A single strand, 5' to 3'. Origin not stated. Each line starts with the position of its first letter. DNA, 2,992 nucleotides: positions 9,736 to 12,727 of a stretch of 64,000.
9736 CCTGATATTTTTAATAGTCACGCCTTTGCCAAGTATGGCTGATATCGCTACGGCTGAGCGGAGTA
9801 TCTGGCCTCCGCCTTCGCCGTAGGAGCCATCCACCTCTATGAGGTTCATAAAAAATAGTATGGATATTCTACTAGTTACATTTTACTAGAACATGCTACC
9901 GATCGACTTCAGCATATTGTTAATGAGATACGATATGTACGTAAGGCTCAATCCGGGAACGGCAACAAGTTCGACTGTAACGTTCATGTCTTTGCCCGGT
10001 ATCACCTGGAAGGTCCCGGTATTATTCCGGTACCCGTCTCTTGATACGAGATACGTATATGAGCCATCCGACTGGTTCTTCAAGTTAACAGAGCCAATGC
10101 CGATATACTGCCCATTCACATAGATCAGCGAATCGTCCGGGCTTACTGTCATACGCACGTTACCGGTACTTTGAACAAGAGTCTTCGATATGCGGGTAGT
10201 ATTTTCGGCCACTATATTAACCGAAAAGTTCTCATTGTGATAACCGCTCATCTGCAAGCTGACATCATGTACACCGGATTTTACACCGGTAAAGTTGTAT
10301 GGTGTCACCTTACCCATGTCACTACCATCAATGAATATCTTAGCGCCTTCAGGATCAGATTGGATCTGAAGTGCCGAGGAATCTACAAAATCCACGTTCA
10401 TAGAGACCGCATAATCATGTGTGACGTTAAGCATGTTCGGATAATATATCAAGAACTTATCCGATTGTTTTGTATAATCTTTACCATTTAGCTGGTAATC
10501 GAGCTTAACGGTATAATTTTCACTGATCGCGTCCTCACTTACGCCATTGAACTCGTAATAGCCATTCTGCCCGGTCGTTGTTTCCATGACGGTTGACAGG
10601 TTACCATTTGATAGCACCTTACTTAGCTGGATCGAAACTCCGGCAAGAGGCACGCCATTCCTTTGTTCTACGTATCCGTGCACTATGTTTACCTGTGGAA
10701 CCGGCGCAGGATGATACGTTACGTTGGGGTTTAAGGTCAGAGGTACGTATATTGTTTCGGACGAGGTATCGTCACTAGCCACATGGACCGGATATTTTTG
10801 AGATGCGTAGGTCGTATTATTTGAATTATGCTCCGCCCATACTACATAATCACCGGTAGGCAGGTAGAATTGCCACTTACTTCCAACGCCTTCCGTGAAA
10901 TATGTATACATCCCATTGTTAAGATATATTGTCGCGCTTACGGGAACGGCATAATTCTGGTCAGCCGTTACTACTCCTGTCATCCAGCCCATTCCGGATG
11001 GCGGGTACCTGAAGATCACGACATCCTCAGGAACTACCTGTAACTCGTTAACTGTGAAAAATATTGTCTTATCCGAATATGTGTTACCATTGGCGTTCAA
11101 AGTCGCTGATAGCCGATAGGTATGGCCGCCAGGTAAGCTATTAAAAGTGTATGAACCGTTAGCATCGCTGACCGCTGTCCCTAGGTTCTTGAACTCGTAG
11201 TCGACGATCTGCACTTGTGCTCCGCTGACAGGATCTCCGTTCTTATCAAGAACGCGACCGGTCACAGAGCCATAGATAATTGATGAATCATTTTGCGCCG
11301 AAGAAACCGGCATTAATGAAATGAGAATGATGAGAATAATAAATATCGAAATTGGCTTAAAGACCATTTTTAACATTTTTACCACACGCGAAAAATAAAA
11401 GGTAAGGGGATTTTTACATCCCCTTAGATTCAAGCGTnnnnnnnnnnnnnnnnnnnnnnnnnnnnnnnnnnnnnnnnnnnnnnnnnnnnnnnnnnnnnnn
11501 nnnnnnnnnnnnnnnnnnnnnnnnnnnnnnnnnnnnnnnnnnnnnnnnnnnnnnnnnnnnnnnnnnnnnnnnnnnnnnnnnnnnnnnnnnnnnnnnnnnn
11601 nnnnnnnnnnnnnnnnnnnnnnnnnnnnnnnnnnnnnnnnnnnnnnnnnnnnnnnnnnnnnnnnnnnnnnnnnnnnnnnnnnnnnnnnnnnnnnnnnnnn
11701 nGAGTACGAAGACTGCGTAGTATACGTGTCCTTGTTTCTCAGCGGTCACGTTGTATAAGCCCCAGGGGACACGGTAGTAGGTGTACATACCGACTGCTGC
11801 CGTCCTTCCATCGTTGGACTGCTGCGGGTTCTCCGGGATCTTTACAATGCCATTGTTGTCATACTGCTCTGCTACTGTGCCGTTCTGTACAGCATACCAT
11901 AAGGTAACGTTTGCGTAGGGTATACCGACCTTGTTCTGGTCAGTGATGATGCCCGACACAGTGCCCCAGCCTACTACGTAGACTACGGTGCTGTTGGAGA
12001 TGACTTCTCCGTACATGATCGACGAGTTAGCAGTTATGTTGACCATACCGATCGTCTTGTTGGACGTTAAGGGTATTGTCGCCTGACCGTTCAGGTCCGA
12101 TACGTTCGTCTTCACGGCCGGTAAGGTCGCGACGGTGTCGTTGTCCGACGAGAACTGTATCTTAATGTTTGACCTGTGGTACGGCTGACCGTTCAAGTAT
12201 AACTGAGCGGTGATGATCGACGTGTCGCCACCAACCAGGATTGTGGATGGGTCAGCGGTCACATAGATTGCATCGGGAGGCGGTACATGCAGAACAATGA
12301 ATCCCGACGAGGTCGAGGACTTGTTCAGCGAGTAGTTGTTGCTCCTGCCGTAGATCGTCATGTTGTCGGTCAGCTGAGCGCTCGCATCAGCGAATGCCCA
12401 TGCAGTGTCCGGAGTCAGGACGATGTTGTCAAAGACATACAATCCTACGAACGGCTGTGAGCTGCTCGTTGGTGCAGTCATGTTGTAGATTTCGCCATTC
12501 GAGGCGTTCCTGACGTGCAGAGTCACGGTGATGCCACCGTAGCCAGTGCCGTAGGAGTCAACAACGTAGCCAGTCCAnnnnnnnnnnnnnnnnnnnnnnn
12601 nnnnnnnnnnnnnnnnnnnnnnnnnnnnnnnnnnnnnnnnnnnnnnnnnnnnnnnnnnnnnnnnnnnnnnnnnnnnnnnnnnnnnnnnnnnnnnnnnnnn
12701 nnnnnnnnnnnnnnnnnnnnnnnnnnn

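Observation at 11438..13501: Two PGF-CTERM S-layer-type glycoprotein paralogs 40 kb apart share a near-identical ~1-kb 3' block (gene conversion?)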

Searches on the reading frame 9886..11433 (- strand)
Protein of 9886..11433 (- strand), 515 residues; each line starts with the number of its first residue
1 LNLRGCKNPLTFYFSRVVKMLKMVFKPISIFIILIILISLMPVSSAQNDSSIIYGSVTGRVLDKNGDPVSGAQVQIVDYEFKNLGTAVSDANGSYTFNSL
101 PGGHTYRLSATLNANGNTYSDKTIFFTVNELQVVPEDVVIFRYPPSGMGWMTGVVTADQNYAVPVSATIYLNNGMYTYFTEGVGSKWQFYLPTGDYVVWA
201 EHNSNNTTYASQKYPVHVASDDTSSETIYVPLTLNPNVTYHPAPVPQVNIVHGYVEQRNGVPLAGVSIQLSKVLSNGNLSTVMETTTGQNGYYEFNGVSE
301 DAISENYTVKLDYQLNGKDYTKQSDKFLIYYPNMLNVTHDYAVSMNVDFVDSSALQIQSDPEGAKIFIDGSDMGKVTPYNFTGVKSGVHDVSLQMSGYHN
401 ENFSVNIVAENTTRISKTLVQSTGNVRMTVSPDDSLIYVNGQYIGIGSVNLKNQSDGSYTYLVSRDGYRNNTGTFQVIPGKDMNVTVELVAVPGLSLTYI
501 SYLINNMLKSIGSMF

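Call 6: search_protein_families(library=pfam, proteins=[window:9886-11433:-], max_evalue=0.01)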
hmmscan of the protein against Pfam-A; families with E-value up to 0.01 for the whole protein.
window:9886-11433:- (515 aa): 17 families
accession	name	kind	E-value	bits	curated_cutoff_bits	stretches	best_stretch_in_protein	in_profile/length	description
PF13620.12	CarboxypepD_reg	-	8.8e-25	87.3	32.3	2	56-112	1-56/82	Carboxypeptidase regulatory-like domain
PF08308.17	PEGA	-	4.2e-22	78.3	20.8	2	353-422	2-70/71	PEGA domain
PF13715.12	CarbopepD_reg_2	-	3.7e-11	43.3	32.2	1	57-110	1-50/88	CarboxypepD_reg-like domain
PF17802.7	SpaA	-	1.4e-09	38.4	23.1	1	57-131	3-79/91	Prealbumin-like fold domain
PF17210.9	SdrD_B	-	2.1e-08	34.8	29.7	2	63-119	18-72/112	SdrD B-like domain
PF11974.14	bMG3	-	2.6e-08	34.2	34.9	1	65-110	24-74/103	Bacterial alpha-2-macroglobulin MG3 domain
PF02369.22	Big_1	-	2.7e-06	27.8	34.9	0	248-311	18-80/93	Bacterial Ig-like domain (group 1)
PF20598.4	DUF6795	-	3.3e-06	27.8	27.4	0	252-300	2-48/103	Domain of unknown function (DUF6795)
PF25020.1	TTR_TEN1-4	-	1.6e-05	25.1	27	0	57-132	9-79/86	Teneurin TTR-like domain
PF07210.18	DUF1416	-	0.00017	21.9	23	1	57-110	22-74/97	Protein of unknown function (DUF1416)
PF23193.1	NOMO_3rd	-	0.00028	21.3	27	0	74-110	49-84/120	NOMO third transthyretin-like domain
PF00775.27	Dioxygenase_C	-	0.00031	20.7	27.3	0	57-76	32-51/182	Dioxygenase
PF15976.11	CooC_C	-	0.0011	19.3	29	0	57-98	19-54/93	CS1-pili formation C-terminal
PF00576.27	Transthyretin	-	0.0013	19.7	25.3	0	256-329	7-79/109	HIUase/Transthyretin family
PF17789.7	MG4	-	0.0018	18.9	24.7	0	60-109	21-70/95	Macroglobulin domain MG4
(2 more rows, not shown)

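Call 7: search_protein_families(library=ncbifam, proteins=[window:9886-11433:-], max_evalue=0.01)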
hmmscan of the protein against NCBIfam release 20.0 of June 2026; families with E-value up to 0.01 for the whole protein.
window:9886-11433:- (515 aa): 3 families
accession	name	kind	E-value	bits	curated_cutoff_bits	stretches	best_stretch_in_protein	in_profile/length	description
NF058648.1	ECF_sub_HI1622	equivalog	5.3e-05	23.3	100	0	57-109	27-79/180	NikL family nickel/cobalt ECF transporter subunit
TIGR04134.1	lipo_with_rSAM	hypoth_equivalog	8.2e-05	22.7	39.8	0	56-124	41-120/150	radical SAM-associated putative lipoprotein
NF047815.1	LIC10124_lipo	equivalog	0.0042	15.7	650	0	354-460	199-306/516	LIC10124 family lipoprotein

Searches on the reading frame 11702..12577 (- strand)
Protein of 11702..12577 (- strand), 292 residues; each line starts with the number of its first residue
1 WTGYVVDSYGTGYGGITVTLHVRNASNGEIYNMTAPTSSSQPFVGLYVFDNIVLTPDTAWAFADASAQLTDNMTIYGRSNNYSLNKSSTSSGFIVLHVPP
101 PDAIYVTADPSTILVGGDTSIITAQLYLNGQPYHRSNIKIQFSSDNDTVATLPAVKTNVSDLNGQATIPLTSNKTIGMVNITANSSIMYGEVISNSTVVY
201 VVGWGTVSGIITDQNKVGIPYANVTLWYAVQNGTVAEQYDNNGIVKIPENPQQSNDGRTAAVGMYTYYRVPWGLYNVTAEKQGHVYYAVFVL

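Call 58: find_related_loci(query=window:11702-12577:-, collection=metagenome_contigs, flank=3000)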
Query seq(292 aa) (292 aa) in metagenome_contigs; peptide patterns used: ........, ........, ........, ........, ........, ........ (x = any residue, [..] = any of these).
58 stretches matched a pattern; 3 encode a relative of the query (tblastn E <= 1e-3); 3 distinct loci.
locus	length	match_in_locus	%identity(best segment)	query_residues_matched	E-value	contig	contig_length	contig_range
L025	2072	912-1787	96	1-292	0e+0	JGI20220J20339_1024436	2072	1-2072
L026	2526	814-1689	90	1-292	0e+0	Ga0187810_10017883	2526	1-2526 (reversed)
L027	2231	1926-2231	60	120-218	1e-31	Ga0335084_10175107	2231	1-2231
